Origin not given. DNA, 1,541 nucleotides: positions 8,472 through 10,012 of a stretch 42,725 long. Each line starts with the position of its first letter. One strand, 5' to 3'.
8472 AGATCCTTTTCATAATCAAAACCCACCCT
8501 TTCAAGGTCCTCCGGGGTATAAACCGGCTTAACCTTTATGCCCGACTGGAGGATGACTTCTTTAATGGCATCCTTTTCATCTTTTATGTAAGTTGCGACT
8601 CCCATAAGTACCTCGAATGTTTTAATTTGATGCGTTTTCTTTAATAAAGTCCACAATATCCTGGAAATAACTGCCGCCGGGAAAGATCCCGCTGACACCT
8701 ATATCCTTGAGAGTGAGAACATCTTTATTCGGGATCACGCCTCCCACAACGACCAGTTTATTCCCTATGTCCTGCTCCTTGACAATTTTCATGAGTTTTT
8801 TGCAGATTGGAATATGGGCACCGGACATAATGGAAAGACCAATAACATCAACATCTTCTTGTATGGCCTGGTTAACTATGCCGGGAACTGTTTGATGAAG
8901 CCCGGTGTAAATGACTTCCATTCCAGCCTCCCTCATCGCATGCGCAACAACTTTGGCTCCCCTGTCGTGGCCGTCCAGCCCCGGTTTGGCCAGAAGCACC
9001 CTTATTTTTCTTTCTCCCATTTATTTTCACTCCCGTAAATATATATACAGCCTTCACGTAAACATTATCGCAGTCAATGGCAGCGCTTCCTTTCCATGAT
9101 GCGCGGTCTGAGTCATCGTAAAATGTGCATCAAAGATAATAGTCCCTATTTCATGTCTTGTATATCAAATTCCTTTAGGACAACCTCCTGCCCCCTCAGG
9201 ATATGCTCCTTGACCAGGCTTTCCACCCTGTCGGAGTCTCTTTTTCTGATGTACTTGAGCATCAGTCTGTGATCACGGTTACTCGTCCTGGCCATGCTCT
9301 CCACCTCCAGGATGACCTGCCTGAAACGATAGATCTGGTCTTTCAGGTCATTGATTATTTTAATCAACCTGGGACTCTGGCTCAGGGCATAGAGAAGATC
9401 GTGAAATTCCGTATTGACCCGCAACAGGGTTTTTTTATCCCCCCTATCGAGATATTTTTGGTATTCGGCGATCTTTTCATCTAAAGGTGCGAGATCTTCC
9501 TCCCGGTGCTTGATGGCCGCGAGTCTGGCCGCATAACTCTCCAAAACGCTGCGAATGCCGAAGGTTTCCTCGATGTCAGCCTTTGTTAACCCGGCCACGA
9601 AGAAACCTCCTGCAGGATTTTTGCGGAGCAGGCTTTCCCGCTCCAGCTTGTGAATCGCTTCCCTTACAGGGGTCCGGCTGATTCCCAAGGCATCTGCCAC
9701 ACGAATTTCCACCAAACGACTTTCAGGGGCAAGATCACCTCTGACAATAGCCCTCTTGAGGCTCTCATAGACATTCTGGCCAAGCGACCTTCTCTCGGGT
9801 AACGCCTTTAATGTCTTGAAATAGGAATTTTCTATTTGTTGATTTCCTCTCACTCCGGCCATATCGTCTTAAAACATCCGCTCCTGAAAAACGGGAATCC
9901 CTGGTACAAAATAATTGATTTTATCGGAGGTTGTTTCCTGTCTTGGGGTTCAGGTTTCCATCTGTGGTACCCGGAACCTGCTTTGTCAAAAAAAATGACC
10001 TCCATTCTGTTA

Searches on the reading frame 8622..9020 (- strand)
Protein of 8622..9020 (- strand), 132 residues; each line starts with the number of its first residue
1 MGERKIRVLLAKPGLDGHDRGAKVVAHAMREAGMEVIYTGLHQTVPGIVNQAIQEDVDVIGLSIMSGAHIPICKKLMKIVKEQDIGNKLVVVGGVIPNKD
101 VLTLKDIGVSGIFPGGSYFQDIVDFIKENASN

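Call 13: search_protein_families(library=pfam, proteins=[window:8622-9020:-])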
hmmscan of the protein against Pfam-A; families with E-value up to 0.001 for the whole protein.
window:8622-9020:- (132 aa): 1 family
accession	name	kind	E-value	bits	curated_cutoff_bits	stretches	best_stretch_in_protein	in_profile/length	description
PF02310.24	B12-binding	-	5e-23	81.7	32.1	1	7-108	2-104/121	B12 binding domain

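Call 43: search_protein_families(library=ncbifam, proteins=[window:8622-9020:-], max_evalue=1e-10)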
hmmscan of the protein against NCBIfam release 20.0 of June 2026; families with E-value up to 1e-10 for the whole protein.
window:8622-9020:- (132 aa): 3 families
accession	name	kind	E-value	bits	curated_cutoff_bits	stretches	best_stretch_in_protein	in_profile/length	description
TIGR00640.1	acid_CoA_mut_C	subfamily_domain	2.1e-41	141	57.45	1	4-129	1-126/132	methylmalonyl-CoA mutase C-terminal domain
NF006944.0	PRK09426.1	equivalog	1.4e-30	105.9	876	1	4-126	588-710/721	methylmalonyl-CoA mutase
NF045497.1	IsobCoAmut_IcmF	equivalog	1.1e-15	56.6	1500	1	5-113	2-112/1076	fused isobutyryl-CoA mutase/GTPase IcmF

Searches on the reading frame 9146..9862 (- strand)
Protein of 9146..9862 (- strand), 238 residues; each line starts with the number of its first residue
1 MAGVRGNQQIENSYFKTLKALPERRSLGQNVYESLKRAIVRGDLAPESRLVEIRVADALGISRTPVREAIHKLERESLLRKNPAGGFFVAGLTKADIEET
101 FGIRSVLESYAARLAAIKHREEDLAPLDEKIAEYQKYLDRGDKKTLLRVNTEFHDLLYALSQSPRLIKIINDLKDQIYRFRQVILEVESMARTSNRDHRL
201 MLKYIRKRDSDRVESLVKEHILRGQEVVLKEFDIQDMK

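Call 13: search_protein_families(library=pfam, proteins=[window:9146-9862:-])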
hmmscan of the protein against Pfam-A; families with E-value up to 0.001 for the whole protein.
window:9146-9862:- (238 aa): 2 families
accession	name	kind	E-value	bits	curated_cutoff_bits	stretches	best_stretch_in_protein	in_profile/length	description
PF07729.17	FCD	-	3.2e-27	95.8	24.3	1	100-221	2-123/125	FCD domain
PF00392.27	GntR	-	7.9e-16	57.9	27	1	28-89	2-64/64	Bacterial regulatory proteins, gntR family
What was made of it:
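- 9146..9862 (-): GntR/FCD (FadR-subfamily) regulator, the candidate repressor acting on both operator copies. Pfam PF00392 + PF07729 (call 13).
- On FadR-subfamily GntR repressor/operator system: PF00392 (7.9e-16) and PF07729 (3.2e-27) in 9146-9862 (call 13).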

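Call 43: search_protein_families(library=ncbifam, proteins=[window:9146-9862:-], max_evalue=1e-10)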
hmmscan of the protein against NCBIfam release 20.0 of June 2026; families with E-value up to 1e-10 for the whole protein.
window:9146-9862:- (238 aa): 4 families
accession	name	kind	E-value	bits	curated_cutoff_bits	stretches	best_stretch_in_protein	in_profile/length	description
TIGR03338.1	phnR_burk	equivalog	1.4e-33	116.3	271.5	1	23-225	8-210/212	phosphonate utilization associated transcriptional regulator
NF008504.0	PRK11414.1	equivalog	2.1e-22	79.9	225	1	26-175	11-160/221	GntR family transcriptional regulator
NF003011.0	PRK03837.1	subfamily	3.3e-18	66.2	260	1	96-226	103-231/241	transcriptional regulator NanR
NF008576.0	PRK11534.1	equivalog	9.8e-13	48.3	218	1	30-224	11-213/225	DNA-binding transcriptional regulator CsiR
